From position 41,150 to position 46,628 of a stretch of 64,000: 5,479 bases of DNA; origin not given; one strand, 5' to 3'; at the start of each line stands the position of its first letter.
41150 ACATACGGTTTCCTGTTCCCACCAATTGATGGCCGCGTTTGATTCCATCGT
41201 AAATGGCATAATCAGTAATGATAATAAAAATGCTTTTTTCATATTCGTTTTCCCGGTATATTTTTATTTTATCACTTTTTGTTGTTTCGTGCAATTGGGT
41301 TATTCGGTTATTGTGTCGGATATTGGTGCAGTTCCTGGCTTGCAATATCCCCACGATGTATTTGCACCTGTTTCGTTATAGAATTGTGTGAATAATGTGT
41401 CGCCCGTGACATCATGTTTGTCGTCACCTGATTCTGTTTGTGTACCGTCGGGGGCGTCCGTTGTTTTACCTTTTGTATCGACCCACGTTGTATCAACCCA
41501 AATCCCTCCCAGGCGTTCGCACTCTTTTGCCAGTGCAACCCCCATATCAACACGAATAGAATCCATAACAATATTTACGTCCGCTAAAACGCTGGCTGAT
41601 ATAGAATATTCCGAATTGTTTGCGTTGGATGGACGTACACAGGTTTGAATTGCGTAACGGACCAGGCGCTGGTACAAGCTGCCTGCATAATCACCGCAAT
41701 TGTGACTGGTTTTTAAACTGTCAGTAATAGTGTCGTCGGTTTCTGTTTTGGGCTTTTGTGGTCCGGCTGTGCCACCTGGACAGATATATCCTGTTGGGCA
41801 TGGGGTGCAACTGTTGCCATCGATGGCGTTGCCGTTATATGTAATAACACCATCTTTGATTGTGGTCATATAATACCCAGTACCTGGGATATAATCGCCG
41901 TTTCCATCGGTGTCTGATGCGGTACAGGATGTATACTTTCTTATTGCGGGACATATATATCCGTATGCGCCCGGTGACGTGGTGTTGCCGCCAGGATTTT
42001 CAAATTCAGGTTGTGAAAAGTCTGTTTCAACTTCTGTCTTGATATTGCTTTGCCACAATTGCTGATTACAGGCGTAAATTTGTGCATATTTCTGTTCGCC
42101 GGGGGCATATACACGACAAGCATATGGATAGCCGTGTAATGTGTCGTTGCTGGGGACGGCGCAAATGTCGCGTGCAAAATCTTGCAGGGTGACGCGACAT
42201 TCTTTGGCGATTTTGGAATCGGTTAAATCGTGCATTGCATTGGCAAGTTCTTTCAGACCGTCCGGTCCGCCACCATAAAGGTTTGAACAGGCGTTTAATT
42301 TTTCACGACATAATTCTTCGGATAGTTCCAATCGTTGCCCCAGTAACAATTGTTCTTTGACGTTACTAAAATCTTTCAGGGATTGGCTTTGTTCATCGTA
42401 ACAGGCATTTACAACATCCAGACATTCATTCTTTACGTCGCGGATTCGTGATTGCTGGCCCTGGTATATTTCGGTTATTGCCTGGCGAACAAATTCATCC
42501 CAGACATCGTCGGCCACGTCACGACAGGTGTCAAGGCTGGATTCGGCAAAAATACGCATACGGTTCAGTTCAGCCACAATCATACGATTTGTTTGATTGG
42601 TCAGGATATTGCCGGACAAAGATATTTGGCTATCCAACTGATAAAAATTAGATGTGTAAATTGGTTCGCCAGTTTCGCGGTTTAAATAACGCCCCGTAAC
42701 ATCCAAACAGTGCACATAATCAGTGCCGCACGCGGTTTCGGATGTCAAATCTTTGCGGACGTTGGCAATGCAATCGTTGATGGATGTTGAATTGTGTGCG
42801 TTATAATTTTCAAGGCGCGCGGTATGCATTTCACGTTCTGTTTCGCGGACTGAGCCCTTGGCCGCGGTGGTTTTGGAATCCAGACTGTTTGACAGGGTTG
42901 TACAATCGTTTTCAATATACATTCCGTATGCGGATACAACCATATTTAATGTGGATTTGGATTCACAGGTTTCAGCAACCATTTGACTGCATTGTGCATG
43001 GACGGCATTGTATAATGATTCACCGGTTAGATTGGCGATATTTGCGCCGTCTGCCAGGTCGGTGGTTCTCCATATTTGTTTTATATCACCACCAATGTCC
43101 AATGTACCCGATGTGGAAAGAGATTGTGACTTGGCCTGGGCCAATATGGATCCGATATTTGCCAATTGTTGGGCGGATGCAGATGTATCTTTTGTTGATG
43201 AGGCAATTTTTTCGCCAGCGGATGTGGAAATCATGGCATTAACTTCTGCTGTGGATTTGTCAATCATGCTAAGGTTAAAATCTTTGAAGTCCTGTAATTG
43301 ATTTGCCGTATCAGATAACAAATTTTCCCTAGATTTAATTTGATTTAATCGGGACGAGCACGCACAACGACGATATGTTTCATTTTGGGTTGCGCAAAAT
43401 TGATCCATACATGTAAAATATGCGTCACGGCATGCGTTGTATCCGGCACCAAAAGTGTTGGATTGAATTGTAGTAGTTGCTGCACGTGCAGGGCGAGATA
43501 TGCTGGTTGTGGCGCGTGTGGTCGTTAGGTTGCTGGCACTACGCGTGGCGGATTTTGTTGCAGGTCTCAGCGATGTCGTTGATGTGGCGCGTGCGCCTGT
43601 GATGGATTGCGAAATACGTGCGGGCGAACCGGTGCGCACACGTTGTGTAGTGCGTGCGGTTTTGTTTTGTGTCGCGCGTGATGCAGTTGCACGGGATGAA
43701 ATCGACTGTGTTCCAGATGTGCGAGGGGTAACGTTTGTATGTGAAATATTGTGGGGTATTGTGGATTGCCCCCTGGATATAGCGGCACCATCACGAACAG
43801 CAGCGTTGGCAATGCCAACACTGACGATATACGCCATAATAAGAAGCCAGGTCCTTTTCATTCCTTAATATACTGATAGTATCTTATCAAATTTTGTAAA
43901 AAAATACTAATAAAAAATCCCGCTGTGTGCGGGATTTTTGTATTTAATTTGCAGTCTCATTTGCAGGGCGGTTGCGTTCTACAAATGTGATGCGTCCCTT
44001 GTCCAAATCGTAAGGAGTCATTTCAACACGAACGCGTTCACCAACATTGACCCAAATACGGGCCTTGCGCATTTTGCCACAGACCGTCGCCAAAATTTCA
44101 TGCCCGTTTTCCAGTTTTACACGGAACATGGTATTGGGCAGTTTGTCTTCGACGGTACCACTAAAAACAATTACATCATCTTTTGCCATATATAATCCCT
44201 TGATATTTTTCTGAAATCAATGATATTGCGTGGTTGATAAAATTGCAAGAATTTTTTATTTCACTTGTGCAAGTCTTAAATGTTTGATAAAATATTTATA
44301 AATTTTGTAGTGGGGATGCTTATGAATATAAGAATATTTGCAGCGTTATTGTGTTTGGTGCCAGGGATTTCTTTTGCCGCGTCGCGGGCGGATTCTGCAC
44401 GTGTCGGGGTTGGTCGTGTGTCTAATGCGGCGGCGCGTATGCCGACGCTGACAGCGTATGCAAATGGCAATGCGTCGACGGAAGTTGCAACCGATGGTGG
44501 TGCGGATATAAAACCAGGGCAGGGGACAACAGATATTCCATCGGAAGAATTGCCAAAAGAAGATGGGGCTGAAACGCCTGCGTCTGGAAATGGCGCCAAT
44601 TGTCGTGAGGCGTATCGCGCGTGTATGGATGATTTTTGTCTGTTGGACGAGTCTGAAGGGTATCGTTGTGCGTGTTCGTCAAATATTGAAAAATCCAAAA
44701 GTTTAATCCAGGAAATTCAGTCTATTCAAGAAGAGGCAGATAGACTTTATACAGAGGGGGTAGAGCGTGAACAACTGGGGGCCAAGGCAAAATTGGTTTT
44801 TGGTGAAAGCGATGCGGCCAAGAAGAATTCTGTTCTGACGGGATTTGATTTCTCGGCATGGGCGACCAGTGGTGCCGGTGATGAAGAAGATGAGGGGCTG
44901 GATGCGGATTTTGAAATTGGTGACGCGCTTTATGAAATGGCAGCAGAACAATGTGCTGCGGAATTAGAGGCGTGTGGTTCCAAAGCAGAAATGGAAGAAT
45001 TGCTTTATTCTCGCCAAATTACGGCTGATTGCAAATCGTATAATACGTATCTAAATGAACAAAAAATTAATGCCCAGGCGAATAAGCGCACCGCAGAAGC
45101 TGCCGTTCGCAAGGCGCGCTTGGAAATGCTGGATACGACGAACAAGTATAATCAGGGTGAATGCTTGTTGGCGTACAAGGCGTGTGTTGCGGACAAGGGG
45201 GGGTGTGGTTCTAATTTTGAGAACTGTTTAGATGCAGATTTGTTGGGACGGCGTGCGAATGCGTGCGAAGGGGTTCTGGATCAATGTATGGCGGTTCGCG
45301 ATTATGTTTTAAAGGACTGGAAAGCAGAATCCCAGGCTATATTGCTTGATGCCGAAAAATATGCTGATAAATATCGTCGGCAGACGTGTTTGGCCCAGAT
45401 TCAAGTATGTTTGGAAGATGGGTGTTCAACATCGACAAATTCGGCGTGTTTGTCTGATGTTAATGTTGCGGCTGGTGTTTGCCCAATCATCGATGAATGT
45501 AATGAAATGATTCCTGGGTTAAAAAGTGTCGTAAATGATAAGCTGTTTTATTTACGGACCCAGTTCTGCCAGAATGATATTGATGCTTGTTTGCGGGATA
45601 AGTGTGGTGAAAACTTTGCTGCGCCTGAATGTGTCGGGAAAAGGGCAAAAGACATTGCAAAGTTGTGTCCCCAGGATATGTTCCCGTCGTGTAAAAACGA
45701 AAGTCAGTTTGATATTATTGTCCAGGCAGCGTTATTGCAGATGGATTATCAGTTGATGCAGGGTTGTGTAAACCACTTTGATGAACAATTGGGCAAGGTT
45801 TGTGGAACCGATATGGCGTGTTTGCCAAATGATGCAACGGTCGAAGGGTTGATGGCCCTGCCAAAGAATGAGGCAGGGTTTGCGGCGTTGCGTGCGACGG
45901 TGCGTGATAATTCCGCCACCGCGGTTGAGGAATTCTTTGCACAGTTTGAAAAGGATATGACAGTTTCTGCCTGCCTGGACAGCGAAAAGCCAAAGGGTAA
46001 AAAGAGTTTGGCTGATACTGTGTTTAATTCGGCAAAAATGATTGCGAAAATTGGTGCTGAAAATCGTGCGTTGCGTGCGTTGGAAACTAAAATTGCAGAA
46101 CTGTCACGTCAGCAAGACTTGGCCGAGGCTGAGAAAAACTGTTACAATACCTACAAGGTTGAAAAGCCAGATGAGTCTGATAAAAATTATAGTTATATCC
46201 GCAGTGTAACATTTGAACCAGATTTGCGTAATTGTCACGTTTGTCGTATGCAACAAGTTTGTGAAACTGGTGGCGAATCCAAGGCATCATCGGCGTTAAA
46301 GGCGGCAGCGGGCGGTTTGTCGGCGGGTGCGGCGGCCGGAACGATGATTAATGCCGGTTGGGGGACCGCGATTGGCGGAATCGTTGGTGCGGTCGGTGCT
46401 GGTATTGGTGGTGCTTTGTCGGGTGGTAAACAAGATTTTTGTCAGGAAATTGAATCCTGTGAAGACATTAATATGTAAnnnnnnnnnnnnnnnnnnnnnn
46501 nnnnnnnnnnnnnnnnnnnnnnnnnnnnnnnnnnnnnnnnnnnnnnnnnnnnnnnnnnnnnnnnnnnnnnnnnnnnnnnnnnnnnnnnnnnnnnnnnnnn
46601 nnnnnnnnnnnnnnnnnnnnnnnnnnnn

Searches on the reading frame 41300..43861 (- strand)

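Call 9: search_protein_families(library=pfam, proteins=[window:41300-43861:-], max_evalue=1)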
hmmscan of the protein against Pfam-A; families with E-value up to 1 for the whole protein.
window:41300-43861:- (853 aa): 3 families
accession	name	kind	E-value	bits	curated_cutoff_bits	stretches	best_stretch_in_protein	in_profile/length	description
PF12307.13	DUF3631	-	0.058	14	24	0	708-767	50-108/182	Protein of unknown function (DUF3631)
PF24634.1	DUF7631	-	0.072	14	27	1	683-698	4-19/50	Domain of unknown function (DUF7631)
PF01484.22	Col_cuticle_N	-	0.1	13.2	23.5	1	427-456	20-49/50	Nematode cuticle collagen N-terminal domain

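Call 10: search_protein_families(library=ncbifam, proteins=[window:41300-43861:-], max_evalue=1)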
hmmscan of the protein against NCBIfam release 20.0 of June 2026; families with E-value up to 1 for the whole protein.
window:41300-43861:- (853 aa): 1 family
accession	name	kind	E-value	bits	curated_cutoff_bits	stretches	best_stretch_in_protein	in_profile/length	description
NF043060.1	MAP_0585_fam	equivalog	0.28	11.1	170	1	10-126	8-132/319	MAP_0585 family protein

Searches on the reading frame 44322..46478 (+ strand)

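Call 9: search_protein_families(library=pfam, proteins=[window:44322-46478:+], max_evalue=1)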
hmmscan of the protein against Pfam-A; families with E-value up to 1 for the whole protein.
window:44322-46478:+ (718 aa): 1 family
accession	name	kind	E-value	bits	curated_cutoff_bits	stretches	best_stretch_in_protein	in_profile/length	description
PF06926.16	Rep_Org_C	-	0.081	13.7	27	1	580-631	17-70/95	Putative replisome organiser protein C-terminus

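Call 10: search_protein_families(library=ncbifam, proteins=[window:44322-46478:+], max_evalue=1)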
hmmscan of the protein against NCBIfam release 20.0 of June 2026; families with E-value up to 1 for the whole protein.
window:44322-46478:+ (718 aa): 1 family
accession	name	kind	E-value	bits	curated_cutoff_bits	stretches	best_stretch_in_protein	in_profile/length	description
NF053611.1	YiaD_Gzip_OmpA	equivalog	0.16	11.6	175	1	645-709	11-81/206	YiaD family glycine zipper/OmpA-like lipoprotein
